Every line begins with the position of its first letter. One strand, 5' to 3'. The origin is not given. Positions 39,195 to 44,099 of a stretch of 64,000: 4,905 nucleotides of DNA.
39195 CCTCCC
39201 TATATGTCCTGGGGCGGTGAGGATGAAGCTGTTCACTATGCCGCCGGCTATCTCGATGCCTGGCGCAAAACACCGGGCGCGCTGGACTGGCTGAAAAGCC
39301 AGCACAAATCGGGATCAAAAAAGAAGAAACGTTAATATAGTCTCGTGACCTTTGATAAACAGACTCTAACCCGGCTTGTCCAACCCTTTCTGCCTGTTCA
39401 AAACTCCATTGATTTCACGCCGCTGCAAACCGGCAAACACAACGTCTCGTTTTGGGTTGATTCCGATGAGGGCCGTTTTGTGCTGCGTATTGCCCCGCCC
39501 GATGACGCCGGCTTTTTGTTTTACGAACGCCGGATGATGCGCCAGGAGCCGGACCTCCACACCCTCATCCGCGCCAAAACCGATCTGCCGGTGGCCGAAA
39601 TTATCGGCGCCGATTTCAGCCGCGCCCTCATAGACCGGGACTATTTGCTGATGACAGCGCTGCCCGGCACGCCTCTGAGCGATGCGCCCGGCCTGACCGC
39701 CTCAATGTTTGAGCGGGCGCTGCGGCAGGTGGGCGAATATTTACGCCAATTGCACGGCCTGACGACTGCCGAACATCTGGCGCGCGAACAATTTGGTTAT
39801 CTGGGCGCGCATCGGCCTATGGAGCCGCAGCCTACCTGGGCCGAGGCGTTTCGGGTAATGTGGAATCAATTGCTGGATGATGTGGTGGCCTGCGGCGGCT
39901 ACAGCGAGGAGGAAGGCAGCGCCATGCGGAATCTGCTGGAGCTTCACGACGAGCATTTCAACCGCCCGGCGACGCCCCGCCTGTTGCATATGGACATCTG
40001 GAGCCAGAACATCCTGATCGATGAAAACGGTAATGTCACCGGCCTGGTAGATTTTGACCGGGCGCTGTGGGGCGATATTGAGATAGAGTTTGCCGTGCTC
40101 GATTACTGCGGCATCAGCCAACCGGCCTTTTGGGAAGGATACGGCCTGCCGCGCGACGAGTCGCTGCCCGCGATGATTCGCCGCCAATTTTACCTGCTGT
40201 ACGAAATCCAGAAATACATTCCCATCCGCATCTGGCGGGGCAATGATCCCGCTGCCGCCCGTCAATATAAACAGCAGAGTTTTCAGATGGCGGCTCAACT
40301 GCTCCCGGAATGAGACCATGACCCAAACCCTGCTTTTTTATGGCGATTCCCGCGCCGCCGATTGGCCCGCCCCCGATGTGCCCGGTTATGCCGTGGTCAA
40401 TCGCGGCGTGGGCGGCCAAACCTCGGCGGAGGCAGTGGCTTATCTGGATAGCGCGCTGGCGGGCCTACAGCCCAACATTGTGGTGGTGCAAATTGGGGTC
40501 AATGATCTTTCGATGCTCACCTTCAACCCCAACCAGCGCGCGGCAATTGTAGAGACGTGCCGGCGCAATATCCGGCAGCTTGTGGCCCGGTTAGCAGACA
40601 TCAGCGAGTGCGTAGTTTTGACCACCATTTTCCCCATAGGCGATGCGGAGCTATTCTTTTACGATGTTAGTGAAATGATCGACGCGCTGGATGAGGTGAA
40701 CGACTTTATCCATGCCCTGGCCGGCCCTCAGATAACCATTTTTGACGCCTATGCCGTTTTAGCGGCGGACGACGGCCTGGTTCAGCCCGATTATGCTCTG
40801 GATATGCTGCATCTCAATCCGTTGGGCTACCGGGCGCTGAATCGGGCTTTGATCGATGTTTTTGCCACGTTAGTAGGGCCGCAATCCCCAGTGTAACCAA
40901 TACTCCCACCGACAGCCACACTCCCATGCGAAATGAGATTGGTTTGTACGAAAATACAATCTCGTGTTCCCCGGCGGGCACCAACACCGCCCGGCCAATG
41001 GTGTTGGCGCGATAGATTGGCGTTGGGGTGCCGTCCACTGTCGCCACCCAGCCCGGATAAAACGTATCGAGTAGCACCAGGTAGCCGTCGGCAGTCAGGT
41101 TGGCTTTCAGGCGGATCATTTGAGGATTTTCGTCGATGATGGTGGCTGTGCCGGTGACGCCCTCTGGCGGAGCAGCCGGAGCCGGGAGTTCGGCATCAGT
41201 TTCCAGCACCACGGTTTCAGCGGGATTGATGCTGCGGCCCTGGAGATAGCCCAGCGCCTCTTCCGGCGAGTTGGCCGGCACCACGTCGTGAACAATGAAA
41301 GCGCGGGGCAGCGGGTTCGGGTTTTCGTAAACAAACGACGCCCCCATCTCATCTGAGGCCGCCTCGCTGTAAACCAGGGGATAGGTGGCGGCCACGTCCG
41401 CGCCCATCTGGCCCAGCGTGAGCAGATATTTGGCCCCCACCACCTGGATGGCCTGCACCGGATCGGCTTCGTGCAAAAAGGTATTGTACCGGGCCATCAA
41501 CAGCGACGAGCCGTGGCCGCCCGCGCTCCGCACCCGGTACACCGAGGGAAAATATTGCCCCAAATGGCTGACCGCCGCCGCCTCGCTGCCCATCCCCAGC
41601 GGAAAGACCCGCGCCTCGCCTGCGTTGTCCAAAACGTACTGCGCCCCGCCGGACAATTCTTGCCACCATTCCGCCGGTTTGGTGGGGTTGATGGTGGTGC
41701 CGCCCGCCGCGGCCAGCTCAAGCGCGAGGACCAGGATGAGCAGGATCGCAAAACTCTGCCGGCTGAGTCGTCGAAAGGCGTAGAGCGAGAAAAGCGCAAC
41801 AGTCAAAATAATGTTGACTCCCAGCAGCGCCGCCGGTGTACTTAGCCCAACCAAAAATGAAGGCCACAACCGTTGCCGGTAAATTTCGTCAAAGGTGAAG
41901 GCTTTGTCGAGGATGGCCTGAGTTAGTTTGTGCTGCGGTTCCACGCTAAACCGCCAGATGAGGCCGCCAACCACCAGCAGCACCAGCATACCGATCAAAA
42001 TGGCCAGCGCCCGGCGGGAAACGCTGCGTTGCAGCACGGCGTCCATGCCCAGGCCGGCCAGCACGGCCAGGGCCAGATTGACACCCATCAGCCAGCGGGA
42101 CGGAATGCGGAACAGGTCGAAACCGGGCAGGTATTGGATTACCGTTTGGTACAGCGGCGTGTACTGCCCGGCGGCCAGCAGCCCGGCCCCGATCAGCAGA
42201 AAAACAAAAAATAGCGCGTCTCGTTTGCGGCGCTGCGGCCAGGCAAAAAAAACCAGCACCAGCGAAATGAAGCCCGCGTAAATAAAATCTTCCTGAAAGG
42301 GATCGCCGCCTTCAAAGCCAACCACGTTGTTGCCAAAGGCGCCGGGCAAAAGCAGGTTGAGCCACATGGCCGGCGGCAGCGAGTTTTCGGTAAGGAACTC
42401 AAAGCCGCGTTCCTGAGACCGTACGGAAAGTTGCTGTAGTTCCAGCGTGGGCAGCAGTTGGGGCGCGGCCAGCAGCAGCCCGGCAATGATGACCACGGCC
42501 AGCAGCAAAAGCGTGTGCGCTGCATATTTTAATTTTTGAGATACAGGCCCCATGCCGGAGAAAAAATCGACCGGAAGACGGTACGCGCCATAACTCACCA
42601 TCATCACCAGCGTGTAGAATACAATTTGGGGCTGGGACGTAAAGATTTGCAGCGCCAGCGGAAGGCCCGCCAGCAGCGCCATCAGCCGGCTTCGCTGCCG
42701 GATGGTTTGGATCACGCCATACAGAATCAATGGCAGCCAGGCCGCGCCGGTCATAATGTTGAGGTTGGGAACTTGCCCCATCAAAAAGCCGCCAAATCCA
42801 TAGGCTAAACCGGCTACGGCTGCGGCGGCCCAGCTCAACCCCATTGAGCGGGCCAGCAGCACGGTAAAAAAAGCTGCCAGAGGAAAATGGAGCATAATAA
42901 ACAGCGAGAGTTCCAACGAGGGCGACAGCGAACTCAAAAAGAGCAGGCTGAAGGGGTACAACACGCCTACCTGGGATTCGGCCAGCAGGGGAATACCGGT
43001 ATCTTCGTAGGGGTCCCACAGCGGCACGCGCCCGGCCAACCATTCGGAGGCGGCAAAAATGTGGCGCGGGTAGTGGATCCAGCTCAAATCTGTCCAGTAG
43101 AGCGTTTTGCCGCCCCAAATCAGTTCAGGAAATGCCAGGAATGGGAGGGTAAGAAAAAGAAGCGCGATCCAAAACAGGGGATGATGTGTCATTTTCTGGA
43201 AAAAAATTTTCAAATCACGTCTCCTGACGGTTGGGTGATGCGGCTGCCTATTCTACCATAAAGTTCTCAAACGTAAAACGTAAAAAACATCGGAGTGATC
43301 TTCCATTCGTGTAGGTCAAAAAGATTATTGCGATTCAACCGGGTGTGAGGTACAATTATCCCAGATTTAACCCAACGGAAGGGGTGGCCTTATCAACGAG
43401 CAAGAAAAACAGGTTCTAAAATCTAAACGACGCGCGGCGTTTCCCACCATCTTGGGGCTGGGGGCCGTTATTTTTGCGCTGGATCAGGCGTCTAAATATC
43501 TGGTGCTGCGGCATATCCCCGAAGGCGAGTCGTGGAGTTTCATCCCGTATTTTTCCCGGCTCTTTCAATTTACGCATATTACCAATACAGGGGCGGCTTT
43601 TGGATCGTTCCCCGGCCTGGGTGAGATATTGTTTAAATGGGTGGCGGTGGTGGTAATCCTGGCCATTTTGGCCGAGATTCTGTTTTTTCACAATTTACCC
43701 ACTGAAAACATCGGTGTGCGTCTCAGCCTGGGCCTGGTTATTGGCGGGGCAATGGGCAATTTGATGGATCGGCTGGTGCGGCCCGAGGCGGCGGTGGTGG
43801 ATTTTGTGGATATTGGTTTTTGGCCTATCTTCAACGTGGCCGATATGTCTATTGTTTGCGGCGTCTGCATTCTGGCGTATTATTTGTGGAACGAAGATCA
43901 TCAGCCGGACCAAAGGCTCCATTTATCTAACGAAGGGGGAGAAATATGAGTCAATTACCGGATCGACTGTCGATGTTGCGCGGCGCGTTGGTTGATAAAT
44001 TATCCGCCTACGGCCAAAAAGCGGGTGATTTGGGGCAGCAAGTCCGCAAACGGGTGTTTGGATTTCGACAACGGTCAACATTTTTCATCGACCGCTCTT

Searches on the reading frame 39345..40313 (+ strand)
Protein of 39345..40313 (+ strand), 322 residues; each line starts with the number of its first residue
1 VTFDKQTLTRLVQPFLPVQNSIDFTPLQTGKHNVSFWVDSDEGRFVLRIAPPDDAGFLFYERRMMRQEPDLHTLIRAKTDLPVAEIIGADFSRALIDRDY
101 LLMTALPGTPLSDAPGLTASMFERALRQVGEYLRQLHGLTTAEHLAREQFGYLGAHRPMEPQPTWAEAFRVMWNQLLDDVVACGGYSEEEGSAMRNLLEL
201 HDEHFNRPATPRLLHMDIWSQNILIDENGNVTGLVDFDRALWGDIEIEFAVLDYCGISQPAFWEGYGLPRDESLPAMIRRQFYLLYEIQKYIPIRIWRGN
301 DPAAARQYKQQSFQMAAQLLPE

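Call 62: search_protein_families(library=pfam, proteins=[window:39345-40313:+], max_evalue=0.00001)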
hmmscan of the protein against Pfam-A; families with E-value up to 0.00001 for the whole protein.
window:39345-40313:+ (322 aa): 2 families
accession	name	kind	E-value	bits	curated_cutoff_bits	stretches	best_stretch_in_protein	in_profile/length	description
PF01636.29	APH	-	7.3e-25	88.5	23.2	1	24-252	2-209/239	Phosphotransferase enzyme family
PF03881.20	Fructosamin_kin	-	4.2e-11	43.1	22.4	1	123-288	101-263/288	Fructosamine kinase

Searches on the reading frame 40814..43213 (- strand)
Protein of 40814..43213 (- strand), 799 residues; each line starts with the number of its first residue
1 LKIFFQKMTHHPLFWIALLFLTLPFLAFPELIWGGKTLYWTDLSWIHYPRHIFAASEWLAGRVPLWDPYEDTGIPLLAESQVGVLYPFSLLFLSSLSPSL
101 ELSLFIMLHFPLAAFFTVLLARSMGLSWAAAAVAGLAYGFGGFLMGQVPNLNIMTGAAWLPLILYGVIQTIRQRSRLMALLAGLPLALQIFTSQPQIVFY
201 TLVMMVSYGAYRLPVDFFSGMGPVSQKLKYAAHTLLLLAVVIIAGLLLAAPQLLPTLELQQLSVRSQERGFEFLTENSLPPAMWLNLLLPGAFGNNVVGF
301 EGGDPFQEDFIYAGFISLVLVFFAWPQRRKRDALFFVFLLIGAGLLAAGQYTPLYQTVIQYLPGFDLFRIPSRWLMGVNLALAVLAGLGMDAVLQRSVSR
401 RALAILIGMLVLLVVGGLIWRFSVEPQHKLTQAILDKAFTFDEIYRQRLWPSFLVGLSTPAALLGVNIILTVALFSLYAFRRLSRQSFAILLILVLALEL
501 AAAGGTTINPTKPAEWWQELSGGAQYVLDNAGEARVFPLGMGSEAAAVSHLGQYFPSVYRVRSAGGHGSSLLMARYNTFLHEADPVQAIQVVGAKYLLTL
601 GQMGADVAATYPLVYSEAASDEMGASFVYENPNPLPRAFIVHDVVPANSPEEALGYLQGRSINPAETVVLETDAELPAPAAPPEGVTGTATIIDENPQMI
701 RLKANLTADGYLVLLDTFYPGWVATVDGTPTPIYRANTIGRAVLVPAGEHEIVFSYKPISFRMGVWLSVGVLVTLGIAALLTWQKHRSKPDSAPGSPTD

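Call 49: search_protein_families(library=ncbifam, proteins=[window:40814-43213:-], max_evalue=0.00001)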
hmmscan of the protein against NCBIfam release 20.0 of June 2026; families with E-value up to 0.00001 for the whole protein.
window:40814-43213:- (799 aa): 0 families

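Call 50: search_protein_families(library=pfam, proteins=[window:40814-43213:-], max_evalue=0.01)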
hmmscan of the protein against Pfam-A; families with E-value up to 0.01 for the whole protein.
window:40814-43213:- (799 aa): 1 family
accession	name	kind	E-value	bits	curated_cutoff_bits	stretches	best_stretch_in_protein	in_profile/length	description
PF09586.16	YfhO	-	5.9e-18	65.1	28.5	2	95-511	85-449/835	Bacterial membrane protein YfhO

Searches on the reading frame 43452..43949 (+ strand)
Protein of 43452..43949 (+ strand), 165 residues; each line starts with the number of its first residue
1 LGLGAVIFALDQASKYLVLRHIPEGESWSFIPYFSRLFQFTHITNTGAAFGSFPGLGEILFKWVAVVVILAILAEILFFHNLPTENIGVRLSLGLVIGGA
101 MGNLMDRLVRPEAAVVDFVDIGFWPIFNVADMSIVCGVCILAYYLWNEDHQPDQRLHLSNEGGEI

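Call 62: search_protein_families(library=pfam, proteins=[window:43452-43949:+], max_evalue=0.00001)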
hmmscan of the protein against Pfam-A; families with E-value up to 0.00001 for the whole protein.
window:43452-43949:+ (165 aa): 1 family
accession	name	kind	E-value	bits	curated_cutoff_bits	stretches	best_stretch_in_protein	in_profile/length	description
PF01252.23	Peptidase_A8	-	1.4e-34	119.7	25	1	5-145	3-140/142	Signal peptidase (SPase) II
